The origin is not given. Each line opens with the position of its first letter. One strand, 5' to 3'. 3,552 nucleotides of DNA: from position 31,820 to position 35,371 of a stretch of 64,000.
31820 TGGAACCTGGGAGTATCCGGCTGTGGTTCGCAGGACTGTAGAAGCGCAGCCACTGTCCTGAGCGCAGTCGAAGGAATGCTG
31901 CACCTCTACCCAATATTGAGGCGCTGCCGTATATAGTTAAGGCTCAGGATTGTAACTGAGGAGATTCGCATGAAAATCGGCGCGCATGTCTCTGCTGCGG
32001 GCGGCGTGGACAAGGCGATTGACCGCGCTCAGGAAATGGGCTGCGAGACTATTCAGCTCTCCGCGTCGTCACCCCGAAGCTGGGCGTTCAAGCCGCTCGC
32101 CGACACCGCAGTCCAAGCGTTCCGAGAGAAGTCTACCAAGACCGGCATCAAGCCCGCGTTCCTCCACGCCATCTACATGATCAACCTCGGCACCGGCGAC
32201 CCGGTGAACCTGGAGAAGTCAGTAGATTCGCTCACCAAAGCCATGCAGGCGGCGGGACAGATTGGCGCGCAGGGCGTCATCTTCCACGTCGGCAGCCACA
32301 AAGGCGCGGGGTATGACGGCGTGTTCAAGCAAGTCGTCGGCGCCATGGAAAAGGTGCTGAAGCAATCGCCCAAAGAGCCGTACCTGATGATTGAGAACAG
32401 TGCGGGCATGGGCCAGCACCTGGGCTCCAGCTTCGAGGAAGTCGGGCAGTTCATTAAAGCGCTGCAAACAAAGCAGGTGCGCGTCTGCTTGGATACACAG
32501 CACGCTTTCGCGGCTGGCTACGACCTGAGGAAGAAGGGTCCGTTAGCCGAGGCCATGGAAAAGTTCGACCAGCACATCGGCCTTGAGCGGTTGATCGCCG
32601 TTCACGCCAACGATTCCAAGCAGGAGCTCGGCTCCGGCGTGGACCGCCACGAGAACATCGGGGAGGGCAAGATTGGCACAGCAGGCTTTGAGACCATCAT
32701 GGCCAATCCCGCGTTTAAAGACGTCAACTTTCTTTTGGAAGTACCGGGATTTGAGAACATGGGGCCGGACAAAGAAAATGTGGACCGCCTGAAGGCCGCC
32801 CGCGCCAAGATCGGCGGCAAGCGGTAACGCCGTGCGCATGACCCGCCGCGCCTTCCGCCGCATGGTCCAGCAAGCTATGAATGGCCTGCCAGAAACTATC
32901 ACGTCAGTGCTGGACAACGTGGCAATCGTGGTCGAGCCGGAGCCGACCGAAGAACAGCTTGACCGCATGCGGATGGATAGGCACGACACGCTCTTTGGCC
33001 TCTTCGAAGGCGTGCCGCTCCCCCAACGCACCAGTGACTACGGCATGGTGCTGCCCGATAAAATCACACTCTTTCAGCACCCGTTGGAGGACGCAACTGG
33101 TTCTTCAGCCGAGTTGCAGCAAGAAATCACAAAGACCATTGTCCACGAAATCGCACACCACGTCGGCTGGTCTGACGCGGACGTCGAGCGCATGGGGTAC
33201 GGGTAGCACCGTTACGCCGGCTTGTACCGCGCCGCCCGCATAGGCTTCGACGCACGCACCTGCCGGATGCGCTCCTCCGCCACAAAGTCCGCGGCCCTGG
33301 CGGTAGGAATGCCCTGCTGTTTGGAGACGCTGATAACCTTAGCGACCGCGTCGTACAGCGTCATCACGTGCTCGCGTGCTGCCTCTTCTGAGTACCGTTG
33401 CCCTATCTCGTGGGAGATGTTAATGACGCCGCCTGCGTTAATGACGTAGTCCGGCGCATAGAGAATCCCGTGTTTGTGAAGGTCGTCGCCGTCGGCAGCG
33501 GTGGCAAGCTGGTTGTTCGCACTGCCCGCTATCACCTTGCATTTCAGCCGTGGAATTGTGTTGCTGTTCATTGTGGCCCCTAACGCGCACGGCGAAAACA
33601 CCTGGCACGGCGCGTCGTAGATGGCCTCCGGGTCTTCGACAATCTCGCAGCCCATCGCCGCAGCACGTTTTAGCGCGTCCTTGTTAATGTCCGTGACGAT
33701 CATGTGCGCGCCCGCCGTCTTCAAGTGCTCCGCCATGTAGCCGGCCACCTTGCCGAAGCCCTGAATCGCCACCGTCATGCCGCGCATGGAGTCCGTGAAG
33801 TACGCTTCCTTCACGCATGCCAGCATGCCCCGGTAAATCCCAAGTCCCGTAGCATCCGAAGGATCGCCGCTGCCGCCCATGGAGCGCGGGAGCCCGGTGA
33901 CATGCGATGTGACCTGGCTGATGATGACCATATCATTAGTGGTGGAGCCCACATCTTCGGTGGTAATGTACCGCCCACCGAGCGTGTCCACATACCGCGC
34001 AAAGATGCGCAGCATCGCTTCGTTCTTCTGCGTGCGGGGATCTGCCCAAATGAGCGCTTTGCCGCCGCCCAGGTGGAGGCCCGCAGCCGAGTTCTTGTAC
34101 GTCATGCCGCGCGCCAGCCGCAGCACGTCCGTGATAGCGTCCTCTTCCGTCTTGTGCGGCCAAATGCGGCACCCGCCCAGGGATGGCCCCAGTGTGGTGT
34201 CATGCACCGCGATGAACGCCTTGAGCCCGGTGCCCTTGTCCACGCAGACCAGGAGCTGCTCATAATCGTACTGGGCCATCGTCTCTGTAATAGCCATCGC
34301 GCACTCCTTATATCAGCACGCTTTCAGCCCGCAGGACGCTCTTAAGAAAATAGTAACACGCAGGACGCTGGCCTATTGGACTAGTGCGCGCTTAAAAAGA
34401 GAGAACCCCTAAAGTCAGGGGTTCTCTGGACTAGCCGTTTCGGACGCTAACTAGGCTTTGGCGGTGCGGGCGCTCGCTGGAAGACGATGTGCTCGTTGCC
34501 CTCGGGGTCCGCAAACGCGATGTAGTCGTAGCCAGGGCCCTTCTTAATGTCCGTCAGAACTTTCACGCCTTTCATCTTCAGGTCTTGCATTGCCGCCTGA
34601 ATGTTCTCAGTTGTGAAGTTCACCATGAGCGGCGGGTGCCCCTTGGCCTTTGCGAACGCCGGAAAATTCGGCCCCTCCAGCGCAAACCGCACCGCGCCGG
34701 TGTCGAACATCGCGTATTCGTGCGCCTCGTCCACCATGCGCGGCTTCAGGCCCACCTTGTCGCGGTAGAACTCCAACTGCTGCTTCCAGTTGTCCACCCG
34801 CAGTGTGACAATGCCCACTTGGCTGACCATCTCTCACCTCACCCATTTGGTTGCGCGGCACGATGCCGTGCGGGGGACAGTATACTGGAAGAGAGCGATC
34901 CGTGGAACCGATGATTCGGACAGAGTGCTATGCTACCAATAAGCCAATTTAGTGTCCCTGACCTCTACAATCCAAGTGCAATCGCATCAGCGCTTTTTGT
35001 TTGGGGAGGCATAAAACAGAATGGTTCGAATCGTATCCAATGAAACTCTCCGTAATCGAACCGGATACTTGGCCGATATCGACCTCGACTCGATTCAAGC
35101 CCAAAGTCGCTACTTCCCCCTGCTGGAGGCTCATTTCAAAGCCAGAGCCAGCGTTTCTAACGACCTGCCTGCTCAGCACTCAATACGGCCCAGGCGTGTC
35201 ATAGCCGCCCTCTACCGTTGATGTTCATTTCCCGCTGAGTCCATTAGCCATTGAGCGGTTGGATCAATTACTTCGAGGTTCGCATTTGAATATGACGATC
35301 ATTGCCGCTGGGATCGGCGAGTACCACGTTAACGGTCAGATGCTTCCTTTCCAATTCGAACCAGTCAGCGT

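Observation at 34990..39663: NurA-HerA locus in which each enzyme has its own uncharacterised, translationally coupled partner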

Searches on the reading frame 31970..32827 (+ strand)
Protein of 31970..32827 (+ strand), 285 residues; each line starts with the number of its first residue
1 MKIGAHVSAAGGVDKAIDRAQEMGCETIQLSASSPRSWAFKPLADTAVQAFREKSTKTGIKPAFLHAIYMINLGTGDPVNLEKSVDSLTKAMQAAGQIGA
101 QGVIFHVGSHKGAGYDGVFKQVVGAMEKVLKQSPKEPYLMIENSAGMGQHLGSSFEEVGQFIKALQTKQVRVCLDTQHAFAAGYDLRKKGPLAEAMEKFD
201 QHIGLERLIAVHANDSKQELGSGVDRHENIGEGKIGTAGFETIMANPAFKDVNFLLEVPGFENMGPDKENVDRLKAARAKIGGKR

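Call 67: search_protein_families(library=pfam, proteins=[window:31970-32827:+], max_evalue=0.00001)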
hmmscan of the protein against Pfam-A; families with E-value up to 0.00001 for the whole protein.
window:31970-32827:+ (285 aa): 1 family
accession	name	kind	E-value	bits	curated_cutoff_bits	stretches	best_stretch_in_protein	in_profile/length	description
PF01261.30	AP_endonuc_2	-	2.3e-46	159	31.1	1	17-269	1-241/249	Xylose isomerase-like TIM barrel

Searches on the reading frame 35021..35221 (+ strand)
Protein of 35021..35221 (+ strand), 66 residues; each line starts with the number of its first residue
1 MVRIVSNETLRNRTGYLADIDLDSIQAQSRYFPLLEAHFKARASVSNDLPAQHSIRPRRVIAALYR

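Call 3: search_protein_families(library=pfam, proteins=[window:35021-35221:+], max_evalue=1)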
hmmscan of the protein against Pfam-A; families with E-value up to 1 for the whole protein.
window:35021-35221:+ (66 aa): 0 families

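Call 4: search_protein_families(library=padloc, proteins=[window:35021-35221:+], max_evalue=1)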
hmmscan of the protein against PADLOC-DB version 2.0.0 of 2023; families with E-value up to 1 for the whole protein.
window:35021-35221:+ (66 aa): 0 families

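Call 5: search_protein_families(library=ncbifam, proteins=[window:35021-35221:+], max_evalue=1)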
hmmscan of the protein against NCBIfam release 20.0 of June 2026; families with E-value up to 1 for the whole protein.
window:35021-35221:+ (66 aa): 1 family
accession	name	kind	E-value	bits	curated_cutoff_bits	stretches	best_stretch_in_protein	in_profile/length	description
NF004284.0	PRK05693.1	equivalog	0.14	11.7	326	1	25-63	192-229/274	SDR family oxidoreductase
